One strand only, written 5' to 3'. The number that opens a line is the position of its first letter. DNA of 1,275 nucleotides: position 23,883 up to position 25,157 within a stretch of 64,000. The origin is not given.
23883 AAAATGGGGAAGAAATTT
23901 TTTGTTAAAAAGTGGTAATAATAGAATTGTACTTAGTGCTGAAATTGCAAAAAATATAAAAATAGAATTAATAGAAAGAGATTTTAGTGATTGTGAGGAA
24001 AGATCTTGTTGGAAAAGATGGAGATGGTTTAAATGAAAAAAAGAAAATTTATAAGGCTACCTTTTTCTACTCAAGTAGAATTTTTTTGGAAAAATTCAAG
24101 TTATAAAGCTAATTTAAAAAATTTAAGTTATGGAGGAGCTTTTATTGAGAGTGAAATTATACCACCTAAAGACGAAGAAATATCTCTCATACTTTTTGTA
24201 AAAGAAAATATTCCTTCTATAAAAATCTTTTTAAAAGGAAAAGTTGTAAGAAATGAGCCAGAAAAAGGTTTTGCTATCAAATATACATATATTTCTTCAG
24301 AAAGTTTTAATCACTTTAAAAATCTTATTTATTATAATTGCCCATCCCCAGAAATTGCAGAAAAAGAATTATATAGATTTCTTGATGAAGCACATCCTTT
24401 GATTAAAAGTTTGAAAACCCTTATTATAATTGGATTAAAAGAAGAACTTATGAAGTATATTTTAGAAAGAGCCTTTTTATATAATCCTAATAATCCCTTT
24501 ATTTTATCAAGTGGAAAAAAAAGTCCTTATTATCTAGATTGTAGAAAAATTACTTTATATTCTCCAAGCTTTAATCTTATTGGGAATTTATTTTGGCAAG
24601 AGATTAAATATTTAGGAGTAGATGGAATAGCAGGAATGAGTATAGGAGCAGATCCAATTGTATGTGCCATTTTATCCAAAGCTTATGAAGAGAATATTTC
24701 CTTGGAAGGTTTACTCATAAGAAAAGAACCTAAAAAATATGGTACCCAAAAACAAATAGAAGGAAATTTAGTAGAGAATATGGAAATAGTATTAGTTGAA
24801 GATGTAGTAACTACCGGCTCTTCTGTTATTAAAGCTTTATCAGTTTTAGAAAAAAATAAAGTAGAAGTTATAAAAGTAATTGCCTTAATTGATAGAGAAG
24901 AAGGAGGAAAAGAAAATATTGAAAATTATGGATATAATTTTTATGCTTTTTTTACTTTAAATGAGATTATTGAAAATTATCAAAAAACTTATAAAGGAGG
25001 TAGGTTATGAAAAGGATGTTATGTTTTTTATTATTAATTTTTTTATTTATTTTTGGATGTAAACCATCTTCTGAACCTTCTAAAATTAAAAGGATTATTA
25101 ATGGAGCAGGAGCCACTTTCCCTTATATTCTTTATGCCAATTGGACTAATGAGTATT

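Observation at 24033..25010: PilZ (c-di-GMP receptor) domain fused in-frame to orotate phosphoribosyltransferase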

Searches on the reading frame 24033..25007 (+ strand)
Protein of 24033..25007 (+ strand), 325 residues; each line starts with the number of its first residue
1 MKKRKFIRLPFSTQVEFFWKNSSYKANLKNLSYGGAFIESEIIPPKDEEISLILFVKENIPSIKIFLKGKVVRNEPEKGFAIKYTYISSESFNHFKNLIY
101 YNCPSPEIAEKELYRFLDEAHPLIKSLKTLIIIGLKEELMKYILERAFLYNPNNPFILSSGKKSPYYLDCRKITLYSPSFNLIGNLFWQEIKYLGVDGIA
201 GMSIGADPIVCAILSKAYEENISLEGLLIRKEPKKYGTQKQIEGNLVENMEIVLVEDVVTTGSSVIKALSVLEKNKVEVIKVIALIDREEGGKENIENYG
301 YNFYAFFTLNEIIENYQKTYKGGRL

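Call 3: search_protein_families(library=pfam, proteins=[window:24033-25007:+], max_evalue=1)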
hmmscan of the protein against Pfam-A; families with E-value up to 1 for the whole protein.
window:24033-25007:+ (325 aa): 5 families
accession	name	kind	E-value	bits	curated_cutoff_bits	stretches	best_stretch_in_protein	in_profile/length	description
PF07238.19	PilZ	-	3.8e-12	46.9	22.5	1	3-100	2-101/102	PilZ domain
PF00156.33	Pribosyltran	-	5.2e-10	39.3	26.3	1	229-295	60-133/158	Phosphoribosyl transferase domain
PF14681.12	UPRTase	-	0.00012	22.1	27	1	240-295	112-168/206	Uracil phosphoribosyltransferase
PF15609.12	PRTase_2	-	0.016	15.2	28.8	1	244-290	114-161/188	Phosphoribosyl transferase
PF24390.1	PRTase-CE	-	0.02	15.2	27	1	234-301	97-160/253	PRTase-CE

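Call 4: search_protein_families(library=ncbifam, proteins=[window:24033-25007:+], max_evalue=1)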
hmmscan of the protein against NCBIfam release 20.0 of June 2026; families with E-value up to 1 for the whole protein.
window:24033-25007:+ (325 aa): 30 families (the best 25 are shown)
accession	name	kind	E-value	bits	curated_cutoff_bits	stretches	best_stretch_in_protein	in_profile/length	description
TIGR00336.1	pyrE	equivalog_domain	6.4e-39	133.5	106.8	1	154-311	12-172/173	orotate phosphoribosyltransferase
NF004034.0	PRK05500.1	equivalog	2.2e-22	79.3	656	1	156-317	305-461/478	bifunctional orotidine-5'-phosphate decarboxylase/orotate phosphoribosyltransferase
NF001729.0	PRK00455.1-3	equivalog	5e-22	78.4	245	1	144-316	21-195/231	orotate phosphoribosyltransferase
NF010382.0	PRK13809.1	equivalog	4.7e-21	75.2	208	1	156-315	28-184/210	orotate phosphoribosyltransferase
TIGR01367.1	pyrE_Therm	equivalog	1.6e-14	54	150.25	1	155-296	16-152/187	orotate phosphoribosyltransferase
NF040646.1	HPT_Archaea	equivalog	6e-07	29.2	200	1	234-306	99-171/184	hypoxanthine/guanine phosphoribosyltransferase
NF002635.0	PRK02304.1-4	subfamily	1.3e-06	28.1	146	1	244-306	110-171/188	adenine phosphoribosyltransferase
TIGR00201.1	comF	subfamily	1.4e-06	28.3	233.55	1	243-286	146-189/190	ComF family protein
TIGR01203.1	HGPRTase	equivalog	5.5e-06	26.2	150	1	247-297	83-133/167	hypoxanthine phosphoribosyltransferase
TIGR02266.1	gmx_TIGR02266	paralog_domain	8.7e-06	25.8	68.7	1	8-76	1-67/96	TIGR02266 family protein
NF002620.0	PRK02277.1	subfamily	1.4e-05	24.9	115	1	192-290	83-182/201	orotate phosphoribosyltransferase-like protein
NF004689.0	PRK06031.1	equivalog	4.4e-05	22.8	175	1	246-301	151-206/233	phosphoribosyltransferase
NF002634.0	PRK02304.1-3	equivalog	4.9e-05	23.1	170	1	247-307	116-177/182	adenine phosphoribosyltransferase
NF003549.0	PRK05205.1-5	equivalog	0.00018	21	138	1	239-288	90-139/182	bifunctional pyr operon transcriptional regulator/uracil phosphoribosyltransferase PyrR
NF005592.0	PRK07322.1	subfamily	0.00068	19.1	143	1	246-291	117-162/180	adenine phosphoribosyltransferase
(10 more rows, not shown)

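Call 5: find_homologous_proteins(query=window:24033-25007:+)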
Query window:24033-25007:+ (325 aa): 1414 proteins with E <= 0.001 among 3918 candidates; the best 120 are listed.
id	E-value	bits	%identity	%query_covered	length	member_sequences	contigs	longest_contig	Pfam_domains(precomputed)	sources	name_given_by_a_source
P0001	6.4e-209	711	100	100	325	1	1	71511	PF07238.20,PF00156.34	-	-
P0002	8.1e-169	579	82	99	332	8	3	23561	PF07238.20,PF00156.34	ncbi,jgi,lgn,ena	-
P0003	7.5e-153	526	75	97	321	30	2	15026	PF07238.20,PF00156.34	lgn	-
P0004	5.0e-145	501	73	97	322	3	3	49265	PF07238.20,PF00156.34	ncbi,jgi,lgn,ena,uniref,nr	ncbi:MAG: orotate phosphoribosyltransferase [Thermodesulfobacterium geofontis]|uniref:Orotate phosph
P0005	2.6e-143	495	73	97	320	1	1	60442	PF07238.20,PF00156.34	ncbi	-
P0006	4.5e-143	494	72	97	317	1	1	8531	PF07238.20,PF00156.34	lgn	-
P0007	1.2e-142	493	71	98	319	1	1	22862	PF07238.20,PF00156.34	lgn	-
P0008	1.3e-141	489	72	97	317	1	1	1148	PF07238.20,PF00156.34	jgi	-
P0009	1.6e-141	489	70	98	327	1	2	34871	PF07238.20,PF00156.34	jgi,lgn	jgi:orotate phosphoribosyltransferase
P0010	3.6e-141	488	71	97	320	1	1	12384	PF07238.20,PF00156.34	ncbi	-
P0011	1.2e-140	486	71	97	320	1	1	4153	PF07238.20,PF00156.34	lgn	-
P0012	9.2e-140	483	69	97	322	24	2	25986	PF07238.20,PF00156.34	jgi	jgi:orotate phosphoribosyltransferase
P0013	6.7e-138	477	69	97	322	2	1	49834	PF07238.20,PF00156.34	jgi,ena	-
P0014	7.4e-138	477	69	97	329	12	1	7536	PF07238.20,PF00156.34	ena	-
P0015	6.0e-136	471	71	94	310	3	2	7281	PF07238.20,PF00156.34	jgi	-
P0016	1.8e-133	463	68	98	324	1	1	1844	PF07238.20,PF00156.34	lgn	-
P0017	1.7e-132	459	66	99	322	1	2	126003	PF07238.20,PF00156.34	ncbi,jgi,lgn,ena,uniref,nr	ncbi:orotate phosphoribosyltransferase [Thermodesulfobacterium hydrogeniphilum]|uniref:orotate phosp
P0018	2.2e-131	456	65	98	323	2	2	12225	PF07238.20,PF00156.34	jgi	-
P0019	7.0e-127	441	62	100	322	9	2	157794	PF07238.20,PF00156.34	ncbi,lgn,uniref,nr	ncbi:orotate phosphoribosyltransferase [Thermodesulfobacterium thermophilum]|uniref:orotate phosphor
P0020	1.4e-125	437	62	99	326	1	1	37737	PF07238.20,PF00156.34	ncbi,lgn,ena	-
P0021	6.2e-125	435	61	98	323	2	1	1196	PF07238.20,PF00156.34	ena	-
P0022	1.1e-123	431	62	98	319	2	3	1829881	PF07238.20,PF00156.34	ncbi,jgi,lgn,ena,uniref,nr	ncbi:orotate phosphoribosyltransferase [Thermodesulfobacterium sp. TA1]|uniref:orotate phosphoribosy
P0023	1.6e-123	430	60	99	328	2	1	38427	PF07238.20,PF00156.34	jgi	-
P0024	5.7e-123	428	61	99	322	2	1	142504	PF07238.20,PF00156.34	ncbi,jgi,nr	ncbi:MAG: orotate phosphoribosyltransferase [Thermodesulfobacteria bacterium]|nr:orotate phosphoribo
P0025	1.5e-121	424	60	99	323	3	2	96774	PF07238.20,PF00156.34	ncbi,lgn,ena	-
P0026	3.1e-121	423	59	98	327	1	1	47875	PF07238.20,PF00156.34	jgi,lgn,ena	-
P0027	5.4e-121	422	60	98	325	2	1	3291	PF07238.20,PF00156.34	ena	-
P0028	5.9e-121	422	60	98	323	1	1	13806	PF07238.20,PF00156.34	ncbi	-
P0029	7.0e-121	421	58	99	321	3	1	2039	PF07238.20,PF00156.34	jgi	-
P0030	9.4e-117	408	57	98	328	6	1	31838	PF07238.20,PF00156.34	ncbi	-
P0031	1.7e-116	407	59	98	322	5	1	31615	PF07238.20,PF00156.34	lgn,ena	-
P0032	4.6e-116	406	56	99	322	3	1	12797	PF07238.20,PF00156.34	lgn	-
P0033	1.1e-114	401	58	98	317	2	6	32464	PF07238.20,PF00156.34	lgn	-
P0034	1.8e-114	400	57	97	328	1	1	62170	PF07238.20,PF00156.34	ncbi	-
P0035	2.1e-114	400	57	97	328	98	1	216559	PF07238.20,PF00156.34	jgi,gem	-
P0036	2.9e-112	393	57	97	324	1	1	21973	PF07238.20,PF00156.34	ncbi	-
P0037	1.9e-111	390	59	96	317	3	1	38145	PF07238.20,PF00156.34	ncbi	-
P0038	3.9e-111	389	58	98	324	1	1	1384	PF07238.20,PF00156.34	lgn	-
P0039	5.2e-111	389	57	98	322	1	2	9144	PF07238.20,PF00156.34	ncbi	-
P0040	7.9e-111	388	56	97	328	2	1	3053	PF07238.20,PF00156.34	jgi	-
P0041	2.0e-110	387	56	98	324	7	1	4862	PF07238.20,PF00156.34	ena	-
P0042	2.9e-110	386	56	98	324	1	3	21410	PF07238.20,PF00156.34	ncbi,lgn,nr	ncbi:MAG: orotate phosphoribosyltransferase [Caldimicrobium sp.]|nr:orotate phosphoribosyltransferas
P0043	4.5e-109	383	54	99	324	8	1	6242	PF07238.20,PF00156.34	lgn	-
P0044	1.0e-108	381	55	98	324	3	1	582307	PF07238.20,PF00156.34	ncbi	-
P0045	1.4e-108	381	55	98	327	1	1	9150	PF07238.20,PF00156.34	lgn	-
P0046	1.7e-108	381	57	98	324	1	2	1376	PF07238.20,PF00156.34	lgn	-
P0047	2.6e-108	380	54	97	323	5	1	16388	PF07238.20,PF00156.34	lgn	-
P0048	6.2e-108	379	57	97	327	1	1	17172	PF07238.20,PF00156.34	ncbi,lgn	-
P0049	8.4e-108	378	55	98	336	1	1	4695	PF07238.20,PF00156.34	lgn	-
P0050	1.0e-107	378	57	98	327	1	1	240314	PF07238.20,PF00156.34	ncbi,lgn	-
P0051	3.4e-107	376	54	98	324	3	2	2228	PF07238.20,PF00156.34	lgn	-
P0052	1.1e-106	375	55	96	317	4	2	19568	PF07238.20,PF00156.34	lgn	-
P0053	2.9e-106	373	52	99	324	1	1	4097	PF07238.20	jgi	-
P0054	3.4e-106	373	54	97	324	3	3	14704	PF07238.20,PF00156.34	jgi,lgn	jgi:orotate phosphoribosyltransferase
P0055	8.2e-106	372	55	97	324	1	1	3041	PF07238.20,PF00156.34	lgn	-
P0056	2.7e-105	370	57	98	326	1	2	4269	PF07238.20,PF00156.34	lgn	-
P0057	8.9e-105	368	55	98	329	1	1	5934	PF07238.20,PF00156.34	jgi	-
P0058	2.1e-104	367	56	98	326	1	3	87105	PF07238.20,PF00156.34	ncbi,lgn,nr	ncbi:MAG: orotate phosphoribosyltransferase [Thermodesulfobacteriaceae bacterium]|nr:orotate phospho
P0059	2.2e-102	361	56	97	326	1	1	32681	PF07238.20,PF00156.34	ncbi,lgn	ncbi:MAG: orotate phosphoribosyltransferase [Caldimicrobium sp.]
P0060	5.0e-102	359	53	97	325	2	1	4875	PF07238.20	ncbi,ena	-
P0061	7.0e-102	359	55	98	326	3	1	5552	PF07238.20,PF00156.34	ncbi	ncbi:MAG: orotate phosphoribosyltransferase [Caldimicrobium sp.]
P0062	5.3e-95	336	53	97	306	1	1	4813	PF07238.20,PF00156.34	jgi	jgi:orotate phosphoribosyltransferase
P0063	1.6e-94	335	51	98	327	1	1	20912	PF07238.20,PF00156.34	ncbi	-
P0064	5.8e-79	284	70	57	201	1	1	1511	PF00156.34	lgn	-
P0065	1.2e-75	273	69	57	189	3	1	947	PF00156.34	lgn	-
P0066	9.1e-72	260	68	55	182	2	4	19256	PF00156.34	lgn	-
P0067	4.7e-66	241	64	54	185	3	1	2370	PF00156.34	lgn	-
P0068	2.8e-51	193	52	57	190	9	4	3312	PF00156.34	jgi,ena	-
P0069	1.5e-49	187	52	55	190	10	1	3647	PF00156.34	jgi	-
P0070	3.6e-48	183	49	54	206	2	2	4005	PF00156.34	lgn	-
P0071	8.5e-48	181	49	55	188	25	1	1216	PF00156.34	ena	-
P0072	1.1e-46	178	46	56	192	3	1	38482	PF00156.34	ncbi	-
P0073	2.3e-43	167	45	55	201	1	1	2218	PF00156.34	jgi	-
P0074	3.7e-43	166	45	56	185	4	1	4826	PF00156.34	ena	-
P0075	3.8e-43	166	44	56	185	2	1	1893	PF00156.34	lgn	-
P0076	1.5e-42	164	44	55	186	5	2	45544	PF00156.34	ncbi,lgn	-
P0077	1.7e-42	164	42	55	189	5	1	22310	PF00156.34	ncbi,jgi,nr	ncbi:MAG: orotate phosphoribosyltransferase [Nitrospirae bacterium]|nr:orotate phosphoribosyltransfe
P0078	2.8e-42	163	43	59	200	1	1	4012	PF00156.34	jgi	-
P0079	7.2e-42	162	62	41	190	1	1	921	PF07238.20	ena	-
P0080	1.5e-41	161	47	57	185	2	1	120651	PF00156.34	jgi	-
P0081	2.2e-41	160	44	55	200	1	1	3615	PF00156.34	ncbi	-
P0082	2.2e-41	160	42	55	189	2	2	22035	PF00156.34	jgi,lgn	-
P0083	2.5e-41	160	44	52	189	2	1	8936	PF00156.34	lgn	-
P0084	2.9e-41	160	46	56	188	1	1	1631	PF00156.34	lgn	-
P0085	2.2e-40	157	43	57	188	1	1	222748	-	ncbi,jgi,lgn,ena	-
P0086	2.4e-40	157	46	57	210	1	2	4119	PF00156.34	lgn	-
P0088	2.9e-40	157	46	55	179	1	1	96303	PF00156.34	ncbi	-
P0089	4.7e-40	156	43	55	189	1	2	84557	PF00156.34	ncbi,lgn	-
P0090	1.3e-39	154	41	57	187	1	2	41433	PF00156.34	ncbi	-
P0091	1.5e-39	154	45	57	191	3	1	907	PF00156.34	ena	-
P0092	2.3e-39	154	43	56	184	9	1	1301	PF00156.34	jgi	-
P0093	4.1e-39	153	43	57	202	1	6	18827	-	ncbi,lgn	ncbi:MAG: orotate phosphoribosyltransferase [Thermodesulfobacteriota bacterium]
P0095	7.1e-39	152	42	57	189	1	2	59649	-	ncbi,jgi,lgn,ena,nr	ncbi:MAG: orotate phosphoribosyltransferase [Thermodesulfobacteria bacterium]|nr:orotate phosphoribo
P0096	7.4e-39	152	41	54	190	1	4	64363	PF00156.34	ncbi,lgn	-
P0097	9.3e-39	152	43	55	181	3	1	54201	PF00156.34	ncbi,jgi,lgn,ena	-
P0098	2.1e-38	150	46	55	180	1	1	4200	PF00156.34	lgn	-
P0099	2.3e-38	150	43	55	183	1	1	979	PF00156.34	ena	-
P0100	2.4e-38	150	43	55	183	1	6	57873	PF00156.34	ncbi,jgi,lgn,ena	ncbi:MAG: orotate phosphoribosyltransferase [Aquificota bacterium]|jgi:orotate phosphoribosyltransfe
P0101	3.2e-38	150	43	55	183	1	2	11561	PF00156.34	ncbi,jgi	jgi:orotate phosphoribosyltransferase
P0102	3.3e-38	150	43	55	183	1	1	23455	PF00156.34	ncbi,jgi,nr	ncbi:MAG: orotate phosphoribosyltransferase [Aquificae bacterium]|nr:orotate phosphoribosyltransfera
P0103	5.3e-38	149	44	55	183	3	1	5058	PF00156.34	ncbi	-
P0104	5.9e-38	149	43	56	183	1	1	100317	PF00156.34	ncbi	-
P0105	6.1e-38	149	43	55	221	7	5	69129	PF00156.34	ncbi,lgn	-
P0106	6.3e-38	149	44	55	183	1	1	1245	PF00156.34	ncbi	-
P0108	3.4e-37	146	43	56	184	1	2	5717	PF00156.34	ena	-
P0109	3.8e-37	146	42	56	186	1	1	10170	PF00156.34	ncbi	-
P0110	3.8e-37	146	43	54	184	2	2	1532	PF00156.34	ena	-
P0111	4.6e-37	146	43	55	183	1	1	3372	PF00156.34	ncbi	-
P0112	4.7e-37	146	43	55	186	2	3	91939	PF00156.34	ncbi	ncbi:orotate phosphoribosyltransferase [Persephonella sp.]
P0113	5.8e-37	146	41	59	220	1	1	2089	PF14681.13,PF00156.34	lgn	-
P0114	7.8e-37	145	44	59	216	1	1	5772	PF00156.34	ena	-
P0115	7.9e-37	145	44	54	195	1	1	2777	PF00156.34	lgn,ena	-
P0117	1.0e-36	145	43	55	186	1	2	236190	PF00156.34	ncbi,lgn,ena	-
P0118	1.1e-36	145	39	57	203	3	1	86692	PF00156.34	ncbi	-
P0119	1.1e-36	145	44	55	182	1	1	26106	PF00156.34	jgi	-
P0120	1.2e-36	145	46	55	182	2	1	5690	PF00156.34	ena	-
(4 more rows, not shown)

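Call 9: search_solved_structures(query=window:24033-25007:+, show_alignments=2)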
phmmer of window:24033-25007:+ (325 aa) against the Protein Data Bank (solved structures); distinct sequences matched with E-value up to 0.001: 19.
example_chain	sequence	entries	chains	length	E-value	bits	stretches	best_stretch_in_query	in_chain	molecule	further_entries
2wns_A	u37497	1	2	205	2.7e-23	85.9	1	155-318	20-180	OROTATE PHOSPHORIBOSYLTRANSFERASE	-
2p1z_A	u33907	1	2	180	4.9e-23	85.1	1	136-304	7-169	Phosphoribosyltransferase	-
3qw4_B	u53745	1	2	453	7e-23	84.6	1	155-318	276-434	UMP synthase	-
5hkf_A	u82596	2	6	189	1.4e-20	77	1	156-307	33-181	Orotate phosphoribosyltransferase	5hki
5hkl_A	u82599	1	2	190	1.5e-20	76.9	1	156-307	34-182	Orotate phosphoribosyltransferase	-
2aee_A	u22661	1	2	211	1.6e-16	63.7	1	146-311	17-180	Orotate phosphoribosyltransferase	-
3dez_A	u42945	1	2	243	2e-16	63.4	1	139-290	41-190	Orotate phosphoribosyltransferase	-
3m3h_A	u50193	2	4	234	2.9e-15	59.5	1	135-306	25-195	Orotate phosphoribosyltransferase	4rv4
2yzk_A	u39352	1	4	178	6.6e-15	58.4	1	154-315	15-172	Orotate phosphoribosyltransferase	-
4ohc_A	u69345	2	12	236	4.1e-13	52.5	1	140-272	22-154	Orotate phosphoribosyltransferase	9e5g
3n2l_A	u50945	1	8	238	1.5e-10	44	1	136-296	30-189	Orotate phosphoribosyltransferase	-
1oro_A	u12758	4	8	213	1.6e-09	40.7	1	154-297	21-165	OROTATE PHOSPHORIBOSYLTRANSFERASE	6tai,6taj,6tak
2pry_A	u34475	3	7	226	1.1e-08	37.9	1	154-290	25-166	Orotate phosphoribosyltransferase 1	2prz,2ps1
4wn3_A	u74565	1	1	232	1.1e-08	37.9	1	154-290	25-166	Orotate phosphoribosyltransferase 1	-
4wml_A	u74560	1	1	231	1.2e-08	37.9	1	154-290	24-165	Orotate phosphoribosyltransferase 1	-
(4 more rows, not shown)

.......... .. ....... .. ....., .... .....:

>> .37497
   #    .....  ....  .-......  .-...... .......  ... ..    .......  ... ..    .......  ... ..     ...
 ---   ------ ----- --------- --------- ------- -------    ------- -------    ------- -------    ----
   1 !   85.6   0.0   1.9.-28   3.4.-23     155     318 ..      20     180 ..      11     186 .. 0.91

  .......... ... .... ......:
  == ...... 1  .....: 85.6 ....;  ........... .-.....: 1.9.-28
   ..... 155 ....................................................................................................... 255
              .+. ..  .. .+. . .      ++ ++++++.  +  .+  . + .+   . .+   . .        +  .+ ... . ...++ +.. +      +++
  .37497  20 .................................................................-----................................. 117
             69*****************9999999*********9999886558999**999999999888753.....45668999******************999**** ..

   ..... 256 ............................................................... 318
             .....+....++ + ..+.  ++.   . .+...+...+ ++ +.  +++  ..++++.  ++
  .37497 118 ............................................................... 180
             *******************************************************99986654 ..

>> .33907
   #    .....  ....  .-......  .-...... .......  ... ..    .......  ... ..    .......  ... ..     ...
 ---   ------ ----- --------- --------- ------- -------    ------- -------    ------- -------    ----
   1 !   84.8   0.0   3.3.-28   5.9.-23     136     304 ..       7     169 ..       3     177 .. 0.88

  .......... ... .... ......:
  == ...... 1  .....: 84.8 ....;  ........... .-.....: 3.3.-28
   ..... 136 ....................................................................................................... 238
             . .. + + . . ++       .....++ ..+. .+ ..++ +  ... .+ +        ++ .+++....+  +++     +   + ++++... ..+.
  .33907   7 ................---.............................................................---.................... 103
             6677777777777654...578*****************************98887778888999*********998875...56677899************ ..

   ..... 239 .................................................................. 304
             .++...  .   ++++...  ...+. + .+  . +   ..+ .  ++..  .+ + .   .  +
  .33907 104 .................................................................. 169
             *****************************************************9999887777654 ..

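Call 11: find_encoding_contigs(protein=P0022, flank=10000, max_places=2)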
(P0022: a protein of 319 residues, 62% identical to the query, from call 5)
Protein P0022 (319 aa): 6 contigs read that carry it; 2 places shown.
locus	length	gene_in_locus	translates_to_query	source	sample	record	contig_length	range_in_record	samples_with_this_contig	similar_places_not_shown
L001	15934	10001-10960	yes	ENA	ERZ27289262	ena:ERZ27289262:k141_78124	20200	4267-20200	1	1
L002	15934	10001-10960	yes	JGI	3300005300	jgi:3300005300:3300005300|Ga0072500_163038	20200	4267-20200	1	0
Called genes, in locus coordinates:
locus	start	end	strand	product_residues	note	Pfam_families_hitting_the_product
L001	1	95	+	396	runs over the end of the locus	PF00149:Metallophos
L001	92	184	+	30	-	-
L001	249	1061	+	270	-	PF01113:DapB_N, PF05173:DapB_C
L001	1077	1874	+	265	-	PF01656:CbiA, PF02374:ArsA_ATPase (faint), PF10609:ParA, PF13614:AAA_31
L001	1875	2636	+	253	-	PF13938:DUF4213, PF04016:DUF364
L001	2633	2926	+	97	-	-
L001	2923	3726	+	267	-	PF01177:Asp_Glu_race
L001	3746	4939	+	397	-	PF00202:Aminotran_3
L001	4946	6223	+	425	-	PF02310:B12-binding, PF04055:Radical_SAM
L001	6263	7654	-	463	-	PF13372:Alginate_exp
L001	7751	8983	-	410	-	PF03453:MoeA_N, PF00994:MoCF_biosynth, PF03454:MoeA_C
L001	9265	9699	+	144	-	PF01475:FUR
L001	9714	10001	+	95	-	PF04023:FeoA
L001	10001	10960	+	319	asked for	PF07238:PilZ, PF00156:Pribosyltran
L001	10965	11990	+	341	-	PF12849:PBP_like_2, PF01547:SBP_bac_1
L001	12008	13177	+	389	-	PF00149:Metallophos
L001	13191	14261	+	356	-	PF04055:Radical_SAM, PF13353:Fer4_12 (weak), PF13186:SPASM (weak)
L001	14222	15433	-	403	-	PF02441:Flavoprotein, PF04127:DFP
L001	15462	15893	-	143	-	-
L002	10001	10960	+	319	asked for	PF07238:PilZ, PF00156:Pribosyltran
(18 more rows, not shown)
